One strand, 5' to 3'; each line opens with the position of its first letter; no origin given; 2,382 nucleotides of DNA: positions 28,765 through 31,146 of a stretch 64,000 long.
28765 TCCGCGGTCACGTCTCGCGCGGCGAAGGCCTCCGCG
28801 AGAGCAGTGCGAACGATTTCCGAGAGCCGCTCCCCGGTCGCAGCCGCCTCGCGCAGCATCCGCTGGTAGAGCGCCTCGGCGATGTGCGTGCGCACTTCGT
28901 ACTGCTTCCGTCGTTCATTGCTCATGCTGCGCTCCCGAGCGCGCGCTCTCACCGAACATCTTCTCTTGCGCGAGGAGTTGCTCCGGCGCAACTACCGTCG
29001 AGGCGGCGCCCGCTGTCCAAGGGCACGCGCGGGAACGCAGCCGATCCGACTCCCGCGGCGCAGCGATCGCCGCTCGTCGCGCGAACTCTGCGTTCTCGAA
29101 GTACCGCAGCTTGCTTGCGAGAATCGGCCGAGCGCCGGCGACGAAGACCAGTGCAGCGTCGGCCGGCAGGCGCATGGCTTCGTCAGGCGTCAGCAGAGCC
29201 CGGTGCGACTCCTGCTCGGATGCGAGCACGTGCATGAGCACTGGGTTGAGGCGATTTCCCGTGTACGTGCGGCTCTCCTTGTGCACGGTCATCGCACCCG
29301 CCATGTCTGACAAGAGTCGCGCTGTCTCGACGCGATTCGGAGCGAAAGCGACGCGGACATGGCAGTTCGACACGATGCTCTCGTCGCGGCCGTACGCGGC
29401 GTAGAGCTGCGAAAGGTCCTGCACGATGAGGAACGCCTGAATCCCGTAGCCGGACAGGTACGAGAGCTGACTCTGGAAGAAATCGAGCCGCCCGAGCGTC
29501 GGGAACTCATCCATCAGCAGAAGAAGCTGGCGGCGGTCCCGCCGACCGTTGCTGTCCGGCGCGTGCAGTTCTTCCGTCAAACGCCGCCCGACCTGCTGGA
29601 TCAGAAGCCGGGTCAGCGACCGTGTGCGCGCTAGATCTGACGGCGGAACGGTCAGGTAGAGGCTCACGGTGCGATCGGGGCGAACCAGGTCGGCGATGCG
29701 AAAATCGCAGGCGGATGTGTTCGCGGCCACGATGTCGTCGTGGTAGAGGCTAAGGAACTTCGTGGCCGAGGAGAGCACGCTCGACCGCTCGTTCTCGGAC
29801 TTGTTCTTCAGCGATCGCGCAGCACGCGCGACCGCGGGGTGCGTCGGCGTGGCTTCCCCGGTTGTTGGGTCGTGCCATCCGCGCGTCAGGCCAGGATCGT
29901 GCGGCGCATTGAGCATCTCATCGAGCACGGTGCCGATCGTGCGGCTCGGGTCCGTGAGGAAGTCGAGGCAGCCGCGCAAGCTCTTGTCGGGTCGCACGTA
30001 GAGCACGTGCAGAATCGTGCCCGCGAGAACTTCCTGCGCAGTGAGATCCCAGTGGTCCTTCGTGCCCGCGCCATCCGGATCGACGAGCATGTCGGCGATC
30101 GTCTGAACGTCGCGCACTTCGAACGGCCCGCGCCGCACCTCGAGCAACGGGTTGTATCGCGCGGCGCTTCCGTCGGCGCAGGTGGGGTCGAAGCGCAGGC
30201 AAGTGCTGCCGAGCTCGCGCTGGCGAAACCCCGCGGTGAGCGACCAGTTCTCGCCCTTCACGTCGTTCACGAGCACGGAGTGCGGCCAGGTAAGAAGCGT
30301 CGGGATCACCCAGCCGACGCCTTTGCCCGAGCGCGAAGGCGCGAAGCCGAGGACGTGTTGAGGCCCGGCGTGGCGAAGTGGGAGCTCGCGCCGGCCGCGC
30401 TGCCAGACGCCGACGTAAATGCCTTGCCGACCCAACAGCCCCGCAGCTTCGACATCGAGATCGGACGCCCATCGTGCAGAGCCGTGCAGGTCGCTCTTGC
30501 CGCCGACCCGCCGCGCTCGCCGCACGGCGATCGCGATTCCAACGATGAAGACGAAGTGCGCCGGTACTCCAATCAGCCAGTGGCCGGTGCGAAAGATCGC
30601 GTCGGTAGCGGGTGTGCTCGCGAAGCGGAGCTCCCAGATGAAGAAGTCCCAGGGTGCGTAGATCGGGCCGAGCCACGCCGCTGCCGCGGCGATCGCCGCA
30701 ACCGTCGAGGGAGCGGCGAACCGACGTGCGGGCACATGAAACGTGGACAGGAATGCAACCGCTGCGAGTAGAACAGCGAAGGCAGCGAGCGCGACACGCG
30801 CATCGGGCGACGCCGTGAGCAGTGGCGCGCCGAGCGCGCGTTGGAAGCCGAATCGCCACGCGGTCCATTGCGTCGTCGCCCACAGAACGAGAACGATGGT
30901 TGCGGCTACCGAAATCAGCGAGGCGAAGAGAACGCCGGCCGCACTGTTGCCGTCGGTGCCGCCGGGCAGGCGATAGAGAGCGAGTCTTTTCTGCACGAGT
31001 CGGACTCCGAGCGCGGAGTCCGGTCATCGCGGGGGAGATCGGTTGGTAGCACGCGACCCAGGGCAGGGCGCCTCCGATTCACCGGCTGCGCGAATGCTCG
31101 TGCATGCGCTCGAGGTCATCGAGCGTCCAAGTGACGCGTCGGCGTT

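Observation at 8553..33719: Conjugative backbone split into convergent halves; one inversion would restore canonical traG-RHH-trbB synteny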

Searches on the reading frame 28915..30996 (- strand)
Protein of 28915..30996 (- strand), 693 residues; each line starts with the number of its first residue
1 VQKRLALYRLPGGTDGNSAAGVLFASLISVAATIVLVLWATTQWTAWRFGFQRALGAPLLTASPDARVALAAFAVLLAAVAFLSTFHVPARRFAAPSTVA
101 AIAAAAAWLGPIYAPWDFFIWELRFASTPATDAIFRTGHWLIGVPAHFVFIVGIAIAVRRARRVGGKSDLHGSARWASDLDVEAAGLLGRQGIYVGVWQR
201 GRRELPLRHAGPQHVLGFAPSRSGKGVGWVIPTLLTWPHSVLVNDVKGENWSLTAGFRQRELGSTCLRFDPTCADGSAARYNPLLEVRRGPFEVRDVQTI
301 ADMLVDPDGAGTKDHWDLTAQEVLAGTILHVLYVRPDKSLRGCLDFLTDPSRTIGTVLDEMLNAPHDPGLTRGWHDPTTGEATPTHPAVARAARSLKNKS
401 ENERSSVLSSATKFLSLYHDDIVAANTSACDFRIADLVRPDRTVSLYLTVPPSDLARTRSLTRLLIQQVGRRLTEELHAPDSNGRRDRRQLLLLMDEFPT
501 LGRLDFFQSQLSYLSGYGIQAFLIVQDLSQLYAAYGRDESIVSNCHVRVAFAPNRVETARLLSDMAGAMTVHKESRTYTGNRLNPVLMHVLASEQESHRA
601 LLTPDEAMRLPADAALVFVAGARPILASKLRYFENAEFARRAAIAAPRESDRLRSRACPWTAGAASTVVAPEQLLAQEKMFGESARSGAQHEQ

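Call 5: search_protein_families(library=pfam, proteins=[window:28915-30996:-])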
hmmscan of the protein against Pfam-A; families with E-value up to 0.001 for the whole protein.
window:28915-30996:- (693 aa): 3 families
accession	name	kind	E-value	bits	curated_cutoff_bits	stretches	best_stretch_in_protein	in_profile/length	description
PF02534.20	T4SS-DNA_transf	-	8.6e-96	322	20.1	1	175-642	1-455/468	Type IV secretory system Conjugative DNA transfer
PF12696.13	TraG-D_C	-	6.1e-26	91.2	22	1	491-611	2-125/126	TraM recognition site of TraD and TraG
PF10412.15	TrwB_AAD_bind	-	1.6e-22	80.4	20.5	1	427-627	187-383/387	Type IV secretion-system coupling protein DNA-binding domain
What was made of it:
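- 28915..30996 (-): traG (type IV coupling protein). Pfam T4SS-DNA_transf (call 5).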

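Call 14: find_encoding_contigs(protein=window:28915-30996:-, flank=10000, max_places=10)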
Protein window:28915-30996:- (693 aa): 1 contig read that carries it; 1 place shown.
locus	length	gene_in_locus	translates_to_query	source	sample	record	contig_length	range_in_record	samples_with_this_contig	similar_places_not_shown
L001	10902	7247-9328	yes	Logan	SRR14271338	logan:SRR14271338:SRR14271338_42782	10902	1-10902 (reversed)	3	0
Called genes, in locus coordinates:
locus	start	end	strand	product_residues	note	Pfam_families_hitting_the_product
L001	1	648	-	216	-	?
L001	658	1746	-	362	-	PF08240:ADH_N, PF16912:Glu_dehyd_C, PF00107:ADH_zinc_N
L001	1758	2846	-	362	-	PF00296:Bac_luciferase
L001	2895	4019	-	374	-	PF00478:IMPDH (weak), PF03060:NMO, PF01070:FMN_dh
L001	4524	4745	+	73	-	PF12728:HTH_17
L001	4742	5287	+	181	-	PF10502:Peptidase_S26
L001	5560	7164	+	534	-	PF03432:Relaxase (weak), PF11843:DUF3363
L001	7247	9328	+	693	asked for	PF02534:T4SS-DNA_transf, PF10412:TrwB_AAD_bind, PF12696:TraG-D_C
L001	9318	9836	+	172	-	-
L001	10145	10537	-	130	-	-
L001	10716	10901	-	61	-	?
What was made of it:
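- The independent Logan contig L001 (3 samples) spans 27341-38 kb across the right junction with identical sequence (call 14).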

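Call 16: find_homologous_proteins(query=window:28915-30996:-, max_evalue=1e-50)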
Query window:28915-30996:- (693 aa): 5802 proteins with E <= 1e-50 among 8000 candidates; the best 120 are listed.
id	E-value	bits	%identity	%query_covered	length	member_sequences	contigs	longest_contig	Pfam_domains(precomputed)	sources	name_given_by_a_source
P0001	0.0e+0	1562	100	100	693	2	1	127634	PF10412.16,PF02534.21,PF12696.14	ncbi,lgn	-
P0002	0.0e+0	1154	77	95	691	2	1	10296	PF10412.16,PF02534.21,PF12696.14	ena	-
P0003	0.0e+0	1150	74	99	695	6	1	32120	PF10412.16,PF02534.21,PF12696.14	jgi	-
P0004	0.0e+0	1045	70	96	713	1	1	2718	PF10412.16,PF02534.21,PF12696.14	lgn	-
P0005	0.0e+0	1043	70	94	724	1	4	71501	PF10412.16,PF02534.21,PF12696.14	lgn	-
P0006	0.0e+0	1040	70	95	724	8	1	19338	PF10412.16,PF02534.21,PF12696.14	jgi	-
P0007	0.0e+0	1036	68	96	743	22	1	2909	PF10412.16,PF02534.21,PF12696.14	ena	-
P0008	0.0e+0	1019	69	94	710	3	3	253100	PF10412.16,PF02534.21,PF12696.14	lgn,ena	-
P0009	0.0e+0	1018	68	94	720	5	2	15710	PF10412.16,PF02534.21,PF12696.14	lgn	-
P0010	0.0e+0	1018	68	94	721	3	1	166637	PF10412.16,PF02534.21,PF12696.14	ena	-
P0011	0.0e+0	1013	69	94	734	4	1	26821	PF10412.16,PF02534.21,PF12696.14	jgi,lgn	-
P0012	5.9e-298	1008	67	96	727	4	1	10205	PF10412.16,PF02534.21,PF12696.14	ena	-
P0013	9.3e-298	1007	66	99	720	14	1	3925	PF10412.16,PF02534.21,PF12696.14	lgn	-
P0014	1.1e-297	1007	65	98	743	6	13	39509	PF10412.16,PF02534.21,PF12696.14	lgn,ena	-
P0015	1.1e-297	1007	68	94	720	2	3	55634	PF10412.16,PF02534.21,PF12696.14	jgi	jgi:type IV secretion system protein VirD4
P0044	3.3e-242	824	57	96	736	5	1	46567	PF10412.16,PF02534.21,PF12696.14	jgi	jgi:type IV secretion system protein VirD4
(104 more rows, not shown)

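Call 17: find_encoding_contigs(protein=P0003, flank=10000, max_places=2)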
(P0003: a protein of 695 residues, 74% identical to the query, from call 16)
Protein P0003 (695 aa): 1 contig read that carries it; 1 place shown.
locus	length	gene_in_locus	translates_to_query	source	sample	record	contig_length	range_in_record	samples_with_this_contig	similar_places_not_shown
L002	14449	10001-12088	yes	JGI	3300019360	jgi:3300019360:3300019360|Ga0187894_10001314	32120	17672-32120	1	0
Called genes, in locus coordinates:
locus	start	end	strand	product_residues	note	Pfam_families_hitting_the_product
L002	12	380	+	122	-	-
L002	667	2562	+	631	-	PF00989:PAS, PF08448:PAS_4, PF13188:PAS_8 (weak), PF13426:PAS_9, PF08447:PAS_3, PF00990:GGDEF, PF00563:EAL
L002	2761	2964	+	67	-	-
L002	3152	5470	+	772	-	PF08448:PAS_4 (faint), PF08447:PAS_3 (faint), PF02518:HATPase_c, PF00072:Response_reg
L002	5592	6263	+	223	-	PF07700:HNOB, PF02830:V4R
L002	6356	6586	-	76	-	PF13560:HTH_31, PF01381:HTH_3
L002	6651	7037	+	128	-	PF00072:Response_reg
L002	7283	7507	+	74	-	PF12728:HTH_17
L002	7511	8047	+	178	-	PF10502:Peptidase_S26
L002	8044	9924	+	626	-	PF03432:Relaxase (weak), PF11843:DUF3363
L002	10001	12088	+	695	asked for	PF02534:T4SS-DNA_transf, PF10412:TrwB_AAD_bind, PF12696:TraG-D_C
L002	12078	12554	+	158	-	-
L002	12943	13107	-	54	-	-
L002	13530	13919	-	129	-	-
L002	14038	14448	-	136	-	PF21849:DUF6908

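Call 18: find_encoding_contigs(protein=P0002, flank=10000, max_places=2)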
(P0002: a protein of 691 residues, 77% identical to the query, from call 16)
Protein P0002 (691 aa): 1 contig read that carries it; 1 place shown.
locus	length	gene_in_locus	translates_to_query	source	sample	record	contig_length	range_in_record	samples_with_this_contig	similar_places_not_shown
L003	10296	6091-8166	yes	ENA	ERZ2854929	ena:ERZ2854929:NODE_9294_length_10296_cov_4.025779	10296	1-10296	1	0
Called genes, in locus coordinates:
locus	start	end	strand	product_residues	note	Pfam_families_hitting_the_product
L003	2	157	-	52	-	?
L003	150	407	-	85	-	PF14452:Multi_ubiq (weak)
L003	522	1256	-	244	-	PF06114:Peptidase_M78 (weak)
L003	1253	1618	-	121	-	PF13560:HTH_31, PF12844:HTH_19, PF01381:HTH_3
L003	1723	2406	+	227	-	PF02481:DNA_processg_A, PF18306:LDcluster4 (weak)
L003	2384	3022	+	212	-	-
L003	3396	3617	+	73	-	PF12728:HTH_17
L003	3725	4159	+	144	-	PF10502:Peptidase_S26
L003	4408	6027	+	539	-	PF03432:Relaxase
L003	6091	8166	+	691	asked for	PF02534:T4SS-DNA_transf, PF10412:TrwB_AAD_bind, PF12696:TraG-D_C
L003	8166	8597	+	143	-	-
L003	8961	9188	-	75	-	-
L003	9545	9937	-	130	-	-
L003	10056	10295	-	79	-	?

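Call 19: find_encoding_contigs(protein=P0005, flank=10000, max_places=2)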
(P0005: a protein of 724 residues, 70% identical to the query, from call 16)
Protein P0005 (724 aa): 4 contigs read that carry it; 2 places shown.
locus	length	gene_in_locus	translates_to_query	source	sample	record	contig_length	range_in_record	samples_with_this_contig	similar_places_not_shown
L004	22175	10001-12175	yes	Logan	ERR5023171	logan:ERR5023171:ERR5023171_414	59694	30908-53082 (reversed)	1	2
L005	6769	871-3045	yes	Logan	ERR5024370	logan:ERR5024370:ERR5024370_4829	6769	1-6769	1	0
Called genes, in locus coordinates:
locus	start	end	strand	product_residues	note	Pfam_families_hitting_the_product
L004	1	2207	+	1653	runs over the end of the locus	PF00732:GMC_oxred_N, PF05199:GMC_oxred_C, PF01734:Patatin (weak)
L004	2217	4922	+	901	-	-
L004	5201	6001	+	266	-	-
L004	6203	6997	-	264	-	-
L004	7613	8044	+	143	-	PF10502:Peptidase_S26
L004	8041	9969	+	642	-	PF03432:Relaxase (weak), PF11843:DUF3363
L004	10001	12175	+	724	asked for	PF02534:T4SS-DNA_transf, PF10412:TrwB_AAD_bind, PF12696:TraG-D_C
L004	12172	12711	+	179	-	-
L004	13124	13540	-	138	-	-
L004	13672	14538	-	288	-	PF08401:ArdcN, PF18818:MPTase-PolyVal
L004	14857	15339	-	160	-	PF04002:RadC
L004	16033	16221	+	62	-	-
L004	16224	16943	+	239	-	-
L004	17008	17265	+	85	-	-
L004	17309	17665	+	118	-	-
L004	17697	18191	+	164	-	-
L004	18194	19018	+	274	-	PF00899:ThiF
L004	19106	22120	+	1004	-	PF02384:N6_Mtase, PF01170:UPF0020 (faint), PF20473:MmeI_Mtase, PF07669:Eco57I, PF12950:TaqI_C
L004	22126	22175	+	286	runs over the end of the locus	-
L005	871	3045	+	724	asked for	PF02534:T4SS-DNA_transf, PF10412:TrwB_AAD_bind, PF12696:TraG-D_C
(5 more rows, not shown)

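Call 30: find_related_loci(query=A3, collection=genome_contigs, flank=10000)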
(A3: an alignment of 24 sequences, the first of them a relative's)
Query A3 (693 aa) in genome_contigs; peptide patterns used: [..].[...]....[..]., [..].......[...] (x = any residue, [..] = any of these).
164 stretches matched a pattern; 83 encode a relative of the query (tblastn E <= 1e-3); the best 80 are kept; 80 distinct loci.
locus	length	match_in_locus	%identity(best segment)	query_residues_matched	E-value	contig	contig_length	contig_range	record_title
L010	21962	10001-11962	69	1-653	0e+0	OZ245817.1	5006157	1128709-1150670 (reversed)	MAG: Myxococcota bacterium isolate 0c50699c-d6b7-4b2e-8de7-4d50650ccec7 genome assembly, chromosome: 1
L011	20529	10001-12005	71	7-672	0e+0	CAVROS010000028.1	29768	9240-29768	MAG: uncultured delta proteobacterium isolate MFD03804.bin.2.110 genome assembly, contig: contig_4757, whole genome shot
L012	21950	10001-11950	60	7-653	0e+0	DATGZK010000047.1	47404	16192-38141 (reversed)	MAG TPA_asm: Myxococcota bacterium isolate SMAG_U10661 k141_129024, whole genome shotgun sequence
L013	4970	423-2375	60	6-653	0e+0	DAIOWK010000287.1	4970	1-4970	MAG TPA_asm: Myxococcota bacterium isolate CTOTU28693 NODE_14055_length_4970_cov_4.536317, whole genome shotgun sequence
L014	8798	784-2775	59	1-662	0e+0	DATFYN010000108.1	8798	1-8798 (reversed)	MAG TPA_asm: Myxococcota bacterium isolate SMAG_U9544 k141_220321, whole genome shotgun sequence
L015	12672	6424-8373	61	6-653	0e+0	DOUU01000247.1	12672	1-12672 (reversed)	MAG TPA_asm: Deltaproteobacteria bacterium isolate UBA9160 contig_32744, whole genome shotgun sequence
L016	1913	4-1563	67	119-636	0e+0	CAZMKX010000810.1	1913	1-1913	MAG TPA_asm: uncultured Myxococcales bacterium isolate SRP173033_co1_140 genome assembly, contig: NODE_211075_length_191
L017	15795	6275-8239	69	7-660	0e+0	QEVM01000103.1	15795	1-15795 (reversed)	MAG: Proteobacteria bacterium isolate PRO3 J3_scaffold_3118, whole genome shotgun sequence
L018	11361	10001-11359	66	1-454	0e+0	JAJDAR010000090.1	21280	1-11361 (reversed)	MAG: Deltaproteobacteria bacterium isolate OFTM245 OFTM245_89, whole genome shotgun sequence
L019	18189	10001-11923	52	18-660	0e+0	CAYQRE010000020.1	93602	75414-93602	MAG TPA_asm: uncultured Thermoanaerobaculia bacterium isolate binchicken_co118_28 genome assembly, contig: NODE_153_leng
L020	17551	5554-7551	50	8-674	0e+0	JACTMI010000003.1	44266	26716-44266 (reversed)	MAG: Acidobacteria bacterium isolate BJ1 scaffold_1230, whole genome shotgun sequence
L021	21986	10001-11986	50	8-671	0e+0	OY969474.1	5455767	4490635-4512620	MAG: uncultured Acidobacteriota bacterium isolate MFD05747.bin.1.131 genome assembly, chromosome: 1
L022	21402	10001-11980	50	8-668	0e+0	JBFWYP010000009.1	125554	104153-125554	MAG: Thermoanaerobaculia bacterium isolate CA_2019_TPBS_167 NODE_1292_length_125554_cov_6.021343_TPBS, whole genome shot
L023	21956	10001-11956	50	8-662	0e+0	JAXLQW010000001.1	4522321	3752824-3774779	MAG: Thermoanaerobaculia bacterium isolate STL-ACI13 C1.108.fa-1, whole genome shotgun sequence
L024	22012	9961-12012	49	8-678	0e+0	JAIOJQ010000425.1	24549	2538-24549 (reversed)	MAG: Thermoanaerobaculia bacterium isolate MAG_60 contig_301370, whole genome shotgun sequence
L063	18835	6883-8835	61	6-653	0e+0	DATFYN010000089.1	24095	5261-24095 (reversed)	MAG TPA_asm: Myxococcota bacterium isolate SMAG_U9544 k141_1494038, whole genome shotgun sequence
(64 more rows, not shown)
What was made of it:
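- P0001 is on a 127,634-bp NCBI record and relatives are MAGs (calls 16, 30).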

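Call 33: find_encoding_contigs(protein=P0015, flank=10000, max_places=2)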
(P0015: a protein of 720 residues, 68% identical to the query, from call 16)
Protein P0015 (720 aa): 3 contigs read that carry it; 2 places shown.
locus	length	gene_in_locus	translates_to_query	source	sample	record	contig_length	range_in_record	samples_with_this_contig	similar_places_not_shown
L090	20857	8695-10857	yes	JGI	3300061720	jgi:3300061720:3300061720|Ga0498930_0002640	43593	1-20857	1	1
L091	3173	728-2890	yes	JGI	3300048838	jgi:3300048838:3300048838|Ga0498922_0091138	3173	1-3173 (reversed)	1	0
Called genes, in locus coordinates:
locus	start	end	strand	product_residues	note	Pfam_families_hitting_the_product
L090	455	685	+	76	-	PF12728:HTH_17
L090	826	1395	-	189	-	-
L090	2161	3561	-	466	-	PF14464:Prok-JAB (weak), PF00899:ThiF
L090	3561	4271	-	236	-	PF14452:Multi_ubiq, PF14462:Prok-E2_E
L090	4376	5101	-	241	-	-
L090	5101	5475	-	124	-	PF12844:HTH_19, PF13560:HTH_31, PF01381:HTH_3, PF13413:HTH_25 (weak)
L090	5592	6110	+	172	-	-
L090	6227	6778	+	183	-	PF10502:Peptidase_S26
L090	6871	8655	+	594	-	PF03432:Relaxase, PF11843:DUF3363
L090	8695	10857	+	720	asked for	PF02534:T4SS-DNA_transf, PF10412:TrwB_AAD_bind, PF12696:TraG-D_C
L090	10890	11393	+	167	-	-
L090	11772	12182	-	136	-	-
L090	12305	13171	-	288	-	PF08401:ArdcN, PF18818:MPTase-PolyVal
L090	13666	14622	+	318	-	PF22558:REase-ARP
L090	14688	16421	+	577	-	PF07728:AAA_5, PF28529:McrB_lid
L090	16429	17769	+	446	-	PF10117:McrBC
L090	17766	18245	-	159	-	PF04002:RadC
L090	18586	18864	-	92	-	-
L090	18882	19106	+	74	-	-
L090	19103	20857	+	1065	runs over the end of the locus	PF00176:SNF2-rel_dom (weak), PF04851:ResIII (weak), PF00271:Helicase_C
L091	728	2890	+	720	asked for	PF02534:T4SS-DNA_transf, PF10412:TrwB_AAD_bind, PF12696:TraG-D_C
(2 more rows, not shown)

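Call 37: search_protein_families(library=pfam, proteins=[L010:1-1413:-, L010:2431-3150:+, L010:4978-5616:-, L010:5649-6209:-, L010:19157-20731:+, L011:5320-6585:-, L012:1276-2733:-, L063:4-1500:+, L063:2424-4121:+, L017:186-2852:+])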
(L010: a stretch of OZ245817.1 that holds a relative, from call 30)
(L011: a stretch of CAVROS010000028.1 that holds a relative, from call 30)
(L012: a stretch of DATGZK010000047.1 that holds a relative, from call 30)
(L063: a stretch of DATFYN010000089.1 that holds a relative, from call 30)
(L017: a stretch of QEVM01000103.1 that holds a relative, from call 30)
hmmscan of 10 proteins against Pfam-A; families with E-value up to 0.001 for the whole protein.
L010:1-1413:- (471 aa): 1 family
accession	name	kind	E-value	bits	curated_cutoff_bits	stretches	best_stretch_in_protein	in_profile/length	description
PF00873.25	ACR_tran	-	1e-132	444.4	28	1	4-470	1-464/1021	AcrB/AcrD/AcrF family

L010:2431-3150:+ (239 aa): 0 families

L010:4978-5616:- (212 aa): 2 families
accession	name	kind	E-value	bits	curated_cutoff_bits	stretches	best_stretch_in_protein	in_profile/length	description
PF04191.18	PEMT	-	6.7e-09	36.6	25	1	83-180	4-103/105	Phospholipid methyltransferase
PF04140.19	ICMT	-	1.5e-05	25.7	24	1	89-172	5-89/95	Isoprenylcysteine carboxyl methyltransferase (ICMT) family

L010:5649-6209:- (186 aa): 2 families
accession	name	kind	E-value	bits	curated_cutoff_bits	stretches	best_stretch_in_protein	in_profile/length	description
PF04191.18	PEMT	-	5.6e-16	59.3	25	1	78-173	2-104/105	Phospholipid methyltransferase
PF04140.19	ICMT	-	0.00027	21.7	24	1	83-158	2-83/95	Isoprenylcysteine carboxyl methyltransferase (ICMT) family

L010:19157-20731:+ (524 aa): 3 families
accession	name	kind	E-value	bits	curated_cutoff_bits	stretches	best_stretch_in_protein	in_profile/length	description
PF12796.13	Ank_2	-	3e-05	24.9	27.3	0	82-139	28-86/90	Ankyrin repeats (3 copies)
PF13637.12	Ank_4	-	0.00016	22.3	22.7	0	52-103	5-50/50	Ankyrin repeats (many copies)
PF13606.12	Ank_3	-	0.00032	21.3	22.3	0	85-110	4-29/30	Ankyrin repeat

L011:5320-6585:- (421 aa): 3 families
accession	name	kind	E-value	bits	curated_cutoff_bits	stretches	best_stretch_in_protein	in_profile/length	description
PF01595.25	CNNM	-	1.2e-37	129.7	28.4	1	8-181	1-174/181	Cyclin M transmembrane N-terminal domain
PF03471.22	CorC_HlyC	-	1.9e-15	57.1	27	1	339-411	4-78/81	Transporter associated domain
PF00571.33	CBS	-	9.2e-12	45.6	24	2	203-260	2-56/57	CBS domain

L012:1276-2733:- (485 aa): 2 families
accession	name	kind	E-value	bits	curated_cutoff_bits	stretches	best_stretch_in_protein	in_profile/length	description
PF06863.17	DUF1254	-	2.5e-43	147.9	22.2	1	81-212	1-132/133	Protein of unknown function (DUF1254)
PF06742.16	DUF1214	-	1.7e-36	125.6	25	1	351-463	1-112/112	Protein of unknown function (DUF1214)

L063:4-1500:+ (498 aa): 1 family
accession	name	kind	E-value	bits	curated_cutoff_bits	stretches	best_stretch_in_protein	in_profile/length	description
PF01040.23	UbiA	-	3.3e-19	69.6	34.2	1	150-342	9-186/250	UbiA prenyltransferase family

L063:2424-4121:+ (565 aa): 10 families
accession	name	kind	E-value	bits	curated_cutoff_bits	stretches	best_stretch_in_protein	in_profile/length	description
PF07992.20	Pyr_redox_2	-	3.9e-33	115.6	26.1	1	233-538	1-291/291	Pyridine nucleotide-disulphide oxidoreductase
PF00027.35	cNMP_binding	-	5.8e-16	58.7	27.5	1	35-119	2-86/89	Cyclic nucleotide-binding domain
PF13738.12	Pyr_redox_3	-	4.7e-15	56.1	30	1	325-521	113-305/305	Pyridine nucleotide-disulphide oxidoreductase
PF01266.30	DAO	-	1.1e-05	25.6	27.9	1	234-275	1-44/353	FAD dependent oxidoreductase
PF01946.23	Thi4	-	1.6e-05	24.7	26.2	1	232-271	17-58/235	Thi4 family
PF00070.33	Pyr_redox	-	2.4e-05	25.2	22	0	382-447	2-70/82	Pyridine nucleotide-disulphide oxidoreductase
PF12831.13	FAD_oxidored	-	6.4e-05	22.9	27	1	234-273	1-41/416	FAD dependent oxidoreductase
PF03486.20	HI0933_like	-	0.00011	22.1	50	0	234-263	2-31/244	HI0933-like protein Rossmann domain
PF13450.12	NAD_binding_8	-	0.00014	22.5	21.9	1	237-290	1-53/68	NAD(P)-binding Rossmann-like domain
PF00890.30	FAD_binding_2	-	0.00077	19.2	20.4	0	234-269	1-37/414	FAD binding domain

L017:186-2852:+ (888 aa): 7 families
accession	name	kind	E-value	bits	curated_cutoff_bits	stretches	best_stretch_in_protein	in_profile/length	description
PF00122.25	E1-E2_ATPase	-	2.2e-49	167.9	28.1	1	100-292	2-181/181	E1-E2 ATPase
PF00689.26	Cation_ATPase_C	-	5.2e-46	157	27.3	1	696-867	1-174/175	Cation transporting ATPase, C-terminus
PF13246.12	Cation_ATPase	-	9.7e-23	80.5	21.7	1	369-455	1-91/91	Cation transport ATPase (P-type)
PF00702.32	Hydrolase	-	1.5e-18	68.4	26.4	1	491-625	72-190/191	haloacid dehalogenase-like hydrolase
PF00690.31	Cation_ATPase_N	-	4e-07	30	20.4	1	15-50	1-36/69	Cation transporter/ATPase, N-terminus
PF12710.13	HAD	-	7.3e-07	30.2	27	1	473-623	44-189/189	haloacid dehalogenase-like hydrolase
PF08282.18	Hydrolase_3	-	3.8e-05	24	20.9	0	602-656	199-252/255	haloacid dehalogenase-like hydrolase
